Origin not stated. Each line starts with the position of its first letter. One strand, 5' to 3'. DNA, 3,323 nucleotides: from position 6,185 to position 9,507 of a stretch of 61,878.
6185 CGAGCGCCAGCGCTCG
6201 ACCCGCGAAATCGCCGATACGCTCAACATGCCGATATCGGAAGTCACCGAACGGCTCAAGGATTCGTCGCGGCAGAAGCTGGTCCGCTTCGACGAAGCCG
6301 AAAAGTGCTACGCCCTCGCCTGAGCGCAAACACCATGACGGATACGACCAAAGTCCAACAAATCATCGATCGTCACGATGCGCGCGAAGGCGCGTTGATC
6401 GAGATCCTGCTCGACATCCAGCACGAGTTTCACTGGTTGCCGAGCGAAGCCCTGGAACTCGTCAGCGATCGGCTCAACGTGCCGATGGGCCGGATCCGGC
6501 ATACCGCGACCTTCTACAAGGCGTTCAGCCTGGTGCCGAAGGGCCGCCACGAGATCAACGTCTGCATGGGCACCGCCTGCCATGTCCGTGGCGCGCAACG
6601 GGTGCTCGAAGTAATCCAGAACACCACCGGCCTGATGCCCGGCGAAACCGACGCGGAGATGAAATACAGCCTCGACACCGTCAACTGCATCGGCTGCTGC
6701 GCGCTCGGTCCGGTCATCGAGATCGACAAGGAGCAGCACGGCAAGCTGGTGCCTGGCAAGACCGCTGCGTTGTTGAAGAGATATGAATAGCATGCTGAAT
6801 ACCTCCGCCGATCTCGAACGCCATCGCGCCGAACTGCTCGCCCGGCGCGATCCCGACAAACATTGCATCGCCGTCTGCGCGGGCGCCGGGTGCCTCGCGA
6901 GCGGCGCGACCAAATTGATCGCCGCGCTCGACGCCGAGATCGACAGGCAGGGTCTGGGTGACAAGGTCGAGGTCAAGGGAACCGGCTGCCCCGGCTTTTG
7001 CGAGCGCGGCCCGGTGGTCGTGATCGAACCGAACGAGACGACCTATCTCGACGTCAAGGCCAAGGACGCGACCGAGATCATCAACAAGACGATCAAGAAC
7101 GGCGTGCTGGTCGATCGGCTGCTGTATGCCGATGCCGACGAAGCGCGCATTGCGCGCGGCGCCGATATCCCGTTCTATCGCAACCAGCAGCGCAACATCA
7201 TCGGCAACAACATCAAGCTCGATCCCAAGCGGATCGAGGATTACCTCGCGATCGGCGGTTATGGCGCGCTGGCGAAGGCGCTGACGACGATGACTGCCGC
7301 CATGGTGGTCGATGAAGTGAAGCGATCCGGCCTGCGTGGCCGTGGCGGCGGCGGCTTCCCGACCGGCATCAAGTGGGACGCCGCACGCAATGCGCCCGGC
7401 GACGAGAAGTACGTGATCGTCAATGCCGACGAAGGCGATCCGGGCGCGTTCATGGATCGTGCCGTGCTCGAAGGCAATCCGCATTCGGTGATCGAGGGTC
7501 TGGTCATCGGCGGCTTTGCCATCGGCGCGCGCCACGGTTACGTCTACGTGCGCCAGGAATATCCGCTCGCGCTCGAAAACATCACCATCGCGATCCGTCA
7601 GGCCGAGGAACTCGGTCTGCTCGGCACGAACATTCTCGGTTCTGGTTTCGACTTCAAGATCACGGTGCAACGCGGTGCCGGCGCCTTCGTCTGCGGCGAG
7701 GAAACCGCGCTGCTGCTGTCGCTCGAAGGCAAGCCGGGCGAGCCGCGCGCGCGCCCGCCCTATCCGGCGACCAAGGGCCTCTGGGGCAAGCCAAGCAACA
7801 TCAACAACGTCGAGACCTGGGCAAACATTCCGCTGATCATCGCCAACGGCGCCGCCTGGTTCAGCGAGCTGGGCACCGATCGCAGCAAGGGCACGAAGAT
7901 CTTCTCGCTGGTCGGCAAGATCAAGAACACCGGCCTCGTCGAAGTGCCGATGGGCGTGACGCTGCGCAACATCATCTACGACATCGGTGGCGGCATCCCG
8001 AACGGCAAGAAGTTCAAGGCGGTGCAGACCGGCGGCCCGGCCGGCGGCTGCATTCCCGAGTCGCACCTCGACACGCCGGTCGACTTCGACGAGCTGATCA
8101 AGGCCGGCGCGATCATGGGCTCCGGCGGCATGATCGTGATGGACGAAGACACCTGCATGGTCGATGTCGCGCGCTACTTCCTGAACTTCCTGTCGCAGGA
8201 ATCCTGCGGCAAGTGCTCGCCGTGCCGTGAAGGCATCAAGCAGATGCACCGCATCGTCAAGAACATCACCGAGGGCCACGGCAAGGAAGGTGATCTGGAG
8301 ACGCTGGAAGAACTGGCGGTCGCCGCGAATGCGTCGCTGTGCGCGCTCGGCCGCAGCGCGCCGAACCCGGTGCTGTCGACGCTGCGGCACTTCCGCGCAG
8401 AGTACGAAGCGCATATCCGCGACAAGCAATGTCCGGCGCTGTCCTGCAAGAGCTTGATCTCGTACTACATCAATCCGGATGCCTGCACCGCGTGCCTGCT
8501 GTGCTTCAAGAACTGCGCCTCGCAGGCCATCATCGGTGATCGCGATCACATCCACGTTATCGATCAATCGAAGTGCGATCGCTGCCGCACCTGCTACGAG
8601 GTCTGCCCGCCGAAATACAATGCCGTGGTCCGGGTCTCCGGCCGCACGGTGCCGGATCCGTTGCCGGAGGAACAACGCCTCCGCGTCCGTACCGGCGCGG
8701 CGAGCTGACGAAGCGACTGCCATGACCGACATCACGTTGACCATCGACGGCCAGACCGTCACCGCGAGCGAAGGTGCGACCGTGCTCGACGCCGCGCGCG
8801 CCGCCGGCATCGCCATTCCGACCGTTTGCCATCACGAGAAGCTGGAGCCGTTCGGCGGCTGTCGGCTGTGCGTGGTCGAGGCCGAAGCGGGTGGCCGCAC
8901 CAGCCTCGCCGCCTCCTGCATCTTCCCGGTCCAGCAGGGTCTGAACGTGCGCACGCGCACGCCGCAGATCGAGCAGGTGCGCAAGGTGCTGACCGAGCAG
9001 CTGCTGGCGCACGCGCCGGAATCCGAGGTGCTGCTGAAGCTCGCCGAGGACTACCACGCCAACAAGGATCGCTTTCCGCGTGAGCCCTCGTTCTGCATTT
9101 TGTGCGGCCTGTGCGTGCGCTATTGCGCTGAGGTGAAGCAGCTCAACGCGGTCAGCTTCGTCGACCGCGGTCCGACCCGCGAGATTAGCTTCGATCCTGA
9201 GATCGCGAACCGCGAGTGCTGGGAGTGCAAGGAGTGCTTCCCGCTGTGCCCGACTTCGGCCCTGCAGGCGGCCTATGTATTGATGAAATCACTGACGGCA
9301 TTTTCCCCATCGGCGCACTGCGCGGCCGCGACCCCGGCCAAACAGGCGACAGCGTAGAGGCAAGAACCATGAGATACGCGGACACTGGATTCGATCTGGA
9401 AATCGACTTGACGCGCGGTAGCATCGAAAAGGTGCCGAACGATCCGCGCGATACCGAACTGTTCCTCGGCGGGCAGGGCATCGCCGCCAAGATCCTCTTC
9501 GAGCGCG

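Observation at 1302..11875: Complete BamB-I-type inventory (tungsten AOR + Hdr-like + Nuo-like modules) in permuted order D-E-F-G-H-I-B-C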

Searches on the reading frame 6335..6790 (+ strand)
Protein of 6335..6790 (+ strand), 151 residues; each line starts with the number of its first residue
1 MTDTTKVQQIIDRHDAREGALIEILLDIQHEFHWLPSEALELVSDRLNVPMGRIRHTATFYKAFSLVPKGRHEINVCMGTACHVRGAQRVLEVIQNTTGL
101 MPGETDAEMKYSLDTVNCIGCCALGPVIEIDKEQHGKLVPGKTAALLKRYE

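Call 4: search_protein_families(library=pfam, proteins=[window:6335-6790:+])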
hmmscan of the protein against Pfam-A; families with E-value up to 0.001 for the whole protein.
window:6335-6790:+ (151 aa): 1 family
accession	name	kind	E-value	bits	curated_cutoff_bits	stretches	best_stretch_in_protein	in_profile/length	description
PF01257.25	2Fe-2S_thioredx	-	7.3e-47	159.3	24.8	1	7-150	1-144/145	Thioredoxin-like [2Fe-2S] ferredoxin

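Call 5: search_protein_families(library=ncbifam, proteins=[window:6335-6790:+])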
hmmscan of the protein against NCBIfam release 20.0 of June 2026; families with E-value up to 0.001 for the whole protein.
window:6335-6790:+ (151 aa): 9 families
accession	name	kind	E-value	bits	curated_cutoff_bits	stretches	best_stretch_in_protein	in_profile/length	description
NF005747.0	PRK07571.1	equivalog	9.6e-38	129.5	224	1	6-148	24-166/173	bidirectional hydrogenase complex protein HoxE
NF005722.0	PRK07539.1-2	equivalog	4.2e-36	124.4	141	1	5-150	11-156/157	NADH-quinone oxidoreductase subunit NuoE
NF004638.0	PRK05988.1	equivalog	1.8e-32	112.3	198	1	3-149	10-156/159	formate dehydrogenase subunit gamma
TIGR01958.1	nuoE_fam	subfamily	7e-31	107.4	142.4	1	7-151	2-148/148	NADH-quinone oxidoreductase subunit NuoE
NF005725.0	PRK07539.1-5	equivalog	1.3e-25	90.1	220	1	6-151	24-172/174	NADH-quinone oxidoreductase subunit NuoE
NF005724.0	PRK07539.1-4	equivalog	1.5e-24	87.2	280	1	16-150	37-172/240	NADH-quinone oxidoreductase subunit NuoE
NF009040.0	PRK12373.1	equivalog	6.4e-21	75.5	514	1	18-149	36-168/400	NADH-quinone oxidoreductase subunit E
NF005721.0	PRK07539.1-1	equivalog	9.2e-21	74.4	308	1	5-144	32-171/292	NADH-quinone oxidoreductase subunit NuoE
NF005723.0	PRK07539.1-3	equivalog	2e-20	73.2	226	1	15-133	20-138/158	NADH-quinone oxidoreductase subunit NuoE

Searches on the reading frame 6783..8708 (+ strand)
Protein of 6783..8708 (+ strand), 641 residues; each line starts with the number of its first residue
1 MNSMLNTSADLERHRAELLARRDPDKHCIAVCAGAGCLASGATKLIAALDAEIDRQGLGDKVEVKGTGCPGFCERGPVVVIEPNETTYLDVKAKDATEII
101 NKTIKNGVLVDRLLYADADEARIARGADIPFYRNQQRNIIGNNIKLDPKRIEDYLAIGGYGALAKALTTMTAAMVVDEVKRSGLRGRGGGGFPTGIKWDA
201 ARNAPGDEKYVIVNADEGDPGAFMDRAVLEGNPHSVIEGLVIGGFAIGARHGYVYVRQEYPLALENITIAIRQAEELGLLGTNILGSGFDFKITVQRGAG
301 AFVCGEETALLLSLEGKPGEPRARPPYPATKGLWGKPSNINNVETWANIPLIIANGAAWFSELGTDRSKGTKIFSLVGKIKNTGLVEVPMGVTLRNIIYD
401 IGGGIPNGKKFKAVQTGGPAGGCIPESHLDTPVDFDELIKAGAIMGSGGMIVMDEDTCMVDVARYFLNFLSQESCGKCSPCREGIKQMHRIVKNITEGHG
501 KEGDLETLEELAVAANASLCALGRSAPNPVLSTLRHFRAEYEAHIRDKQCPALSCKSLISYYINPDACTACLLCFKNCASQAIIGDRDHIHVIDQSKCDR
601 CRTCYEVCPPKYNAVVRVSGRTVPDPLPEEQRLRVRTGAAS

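Call 4: search_protein_families(library=pfam, proteins=[window:6783-8708:+])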
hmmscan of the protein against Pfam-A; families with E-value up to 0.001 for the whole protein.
window:6783-8708:+ (641 aa): 9 families
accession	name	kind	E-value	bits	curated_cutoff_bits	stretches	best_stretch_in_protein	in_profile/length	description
PF01512.22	Complex1_51K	-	1.2e-44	152.3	31.2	1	179-350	1-149/150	Nuo51 FMN-binding domain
PF10589.14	NADH_4Fe-4S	-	2.1e-31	108.1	23.5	1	461-544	1-85/85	NADH-ubiquinone oxidoreductase-F iron-sulfur binding region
PF01257.25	2Fe-2S_thioredx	-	5.1e-08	33.3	24.8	1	21-102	60-143/145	Thioredoxin-like [2Fe-2S] ferredoxin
PF13237.11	Fer4_10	-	1e-06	29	25.5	1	561-609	2-53/53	4Fe-4S dicluster domain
PF14697.11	Fer4_21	-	1.2e-06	29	35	1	563-609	3-52/59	4Fe-4S dicluster domain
PF12837.12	Fer4_6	-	4.4e-06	26.8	25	1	592-614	3-23/24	4Fe-4S binding domain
PF10531.15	SLBB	-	6.4e-06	26.3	27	1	374-419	2-50/55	SLBB domain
PF13187.11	Fer4_9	-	4e-05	24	27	1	567-610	1-49/52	4Fe-4S dicluster domain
PF00037.32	Fer4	-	8.8e-05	22.6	21.1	1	592-609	2-19/24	4Fe-4S binding domain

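Call 5: search_protein_families(library=ncbifam, proteins=[window:6783-8708:+])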
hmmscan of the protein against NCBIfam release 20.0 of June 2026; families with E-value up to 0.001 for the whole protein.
window:6783-8708:+ (641 aa): 31 families (the best 25 are shown)
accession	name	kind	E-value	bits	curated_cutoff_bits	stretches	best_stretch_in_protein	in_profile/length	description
TIGR01959.1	nuoF_fam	equivalog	1.4e-148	494.7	558.65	1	147-545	10-410/410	NADH-quinone oxidoreductase subunit NuoF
NF008436.0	PRK11278.1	equivalog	1.6e-121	406.3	749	1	148-550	24-431/448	NADH-quinone oxidoreductase subunit NuoF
NF010120.0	PRK13596.1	equivalog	4.4e-116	388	389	1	142-550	11-422/433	NADH-quinone oxidoreductase subunit NuoF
NF041612.1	fdxn_Clost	equivalog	9.4e-14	51.8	150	1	37-114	24-101/102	2Fe-2S ferredoxin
TIGR01945.1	rnfC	subfamily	1.5e-09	37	245.95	1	167-274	116-221/435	RnfABCDGE type electron transport complex subunit C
TIGR04481.1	PR_assoc_PrdC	equivalog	2.6e-09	36.4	490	1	172-277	73-174/425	proline reductase-associated electron transfer protein PrdC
NF041613.1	fdxn_Azotob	equivalog_domain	3.6e-08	33.6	195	1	36-113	23-101/107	2Fe-2S ferredoxin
TIGR01944.1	rnfB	subfamily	2.3e-07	30.6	68.7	1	561-611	108-158/190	RnfABCDGE type electron transport complex subunit B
NF003454.1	PRK05035.1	equivalog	3.7e-07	29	345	1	167-274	118-222/556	electron transport complex subunit RsxC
NF005506.0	PRK07118.1-5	equivalog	5.7e-07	29.2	388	1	566-617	216-266/279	Fe-S cluster domain-containing protein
NF005415.0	PRK06991.1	equivalog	5.8e-06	26.2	281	1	562-621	81-140/284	electron transport complex subunit RsxB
NF058577.1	FdxA_fam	equivalog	5.9e-06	26.4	65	1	560-609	2-49/52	4Fe-4S ferredoxin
NF043069.1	T4HPD_activ_SAM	equivalog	6.6e-06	25.7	425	1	564-615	49-99/299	trans-4-hydroxy-L-proline dehydratase activase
TIGR02700.1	flavo_MJ0208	hypoth_equivalog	9.4e-06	25.1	251.35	1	558-615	140-194/234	dihydromethanopterin reductase (acceptor)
NF005504.0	PRK07118.1-3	equivalog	1.6e-05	24.4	437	1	566-611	219-263/293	Fe-S cluster domain-containing protein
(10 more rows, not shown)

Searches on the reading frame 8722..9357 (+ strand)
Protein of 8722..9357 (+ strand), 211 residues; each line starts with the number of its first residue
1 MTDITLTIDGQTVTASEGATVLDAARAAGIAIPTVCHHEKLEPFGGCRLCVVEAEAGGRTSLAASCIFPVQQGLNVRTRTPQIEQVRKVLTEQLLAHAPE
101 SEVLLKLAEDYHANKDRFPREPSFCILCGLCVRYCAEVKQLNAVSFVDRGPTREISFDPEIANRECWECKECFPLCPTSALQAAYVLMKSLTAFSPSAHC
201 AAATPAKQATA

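Call 4: search_protein_families(library=pfam, proteins=[window:8722-9357:+])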
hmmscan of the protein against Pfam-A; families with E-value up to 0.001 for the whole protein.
window:8722-9357:+ (211 aa): 6 families
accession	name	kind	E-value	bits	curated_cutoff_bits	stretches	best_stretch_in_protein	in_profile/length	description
PF13510.11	Fer2_4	-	9.7e-22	77.3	22.8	1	3-80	3-81/82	2Fe-2S iron-sulfur cluster binding domain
PF00111.32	Fer2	-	4.5e-09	36.6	21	1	7-57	2-50/77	2Fe-2S iron-sulfur cluster binding domain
PF12838.12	Fer4_7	-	8.1e-08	33.1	27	1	125-180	2-52/52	4Fe-4S dicluster domain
PF00037.32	Fer4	-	3.7e-05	23.8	21.1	0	122-135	5-18/24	4Fe-4S binding domain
PF14697.11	Fer4_21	-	9.1e-05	23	35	0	124-179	7-55/59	4Fe-4S dicluster domain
PF13187.11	Fer4_9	-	0.00014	22.2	27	1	125-180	2-51/52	4Fe-4S dicluster domain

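Call 5: search_protein_families(library=ncbifam, proteins=[window:8722-9357:+])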
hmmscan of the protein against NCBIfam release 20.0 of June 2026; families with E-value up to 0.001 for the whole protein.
window:8722-9357:+ (211 aa): 16 families
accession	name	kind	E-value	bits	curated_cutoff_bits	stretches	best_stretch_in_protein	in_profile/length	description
NF040763.1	FeFe_hydrog_A6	exception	1.8e-38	132.3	765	2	4-99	1-94/571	NADH-dependent [FeFe] hydrogenase, group A6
NF005745.0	PRK07569.1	equivalog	4.1e-33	114.7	333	2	3-97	3-95/238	bidirectional hydrogenase complex protein HoxU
TIGR01973.1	NuoG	equivalog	1.7e-25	89.9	470.05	1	6-97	1-90/606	NADH-quinone oxidoreductase subunit NuoG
NF009454.0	PRK12814.1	equivalog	4.6e-23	81.4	916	1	1-96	1-94/657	putative NADPH-dependent glutamate synthase small subunit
NF006305.0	PRK08493.1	equivalog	2.7e-22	78.7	591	1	4-91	2-85/819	NADH-quinone oxidoreductase subunit G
NF040762.1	Hydr_FeFe_Clost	exception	1.1e-19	70.5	900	2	5-95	2-90/572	ferredoxin hydrogenase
NF005895.0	PRK07860.1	equivalog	8.4e-18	63.8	802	1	3-94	17-108/811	NADH-quinone oxidoreductase subunit G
TIGR02512.1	FeFe_hydrog_A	subfamily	1.1e-08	34.4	405.95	1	122-190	6-76/375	[FeFe] hydrogenase, group A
TIGR01971.1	NuoI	subfamily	2.3e-06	27.2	113.05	1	93-185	13-102/121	NADH-quinone oxidoreductase, chain I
NF045874.1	Vhu_polyferre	exception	5.5e-06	25.4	600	1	115-182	79-146/381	F420-non-reducing hydrogenase associated-polyferredoxin VhuB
NF038196.1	ferrodoxin_EFR1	subfamily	1.1e-05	25.6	75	1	82-183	143-231/242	EFR1 family ferrodoxin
NF042909.1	FMH_DH_FwdF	exception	1.8e-05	24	375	1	122-184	54-119/336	tungsten-dependent formylmethanofuran dehydrogenase subunit FwdF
NF040612.1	F420_dehyd_FpoI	exception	4.3e-05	23.3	180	1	86-192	10-110/135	F420H2 dehydrogenase subunit FpoI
NF058577.1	FdxA_fam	equivalog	0.00029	21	65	0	162-180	34-52/52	4Fe-4S ferredoxin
NF045992.1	CircClkLdpA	equivalog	0.00063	18.9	450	1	67-187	53-158/360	circadian clock protein LdpA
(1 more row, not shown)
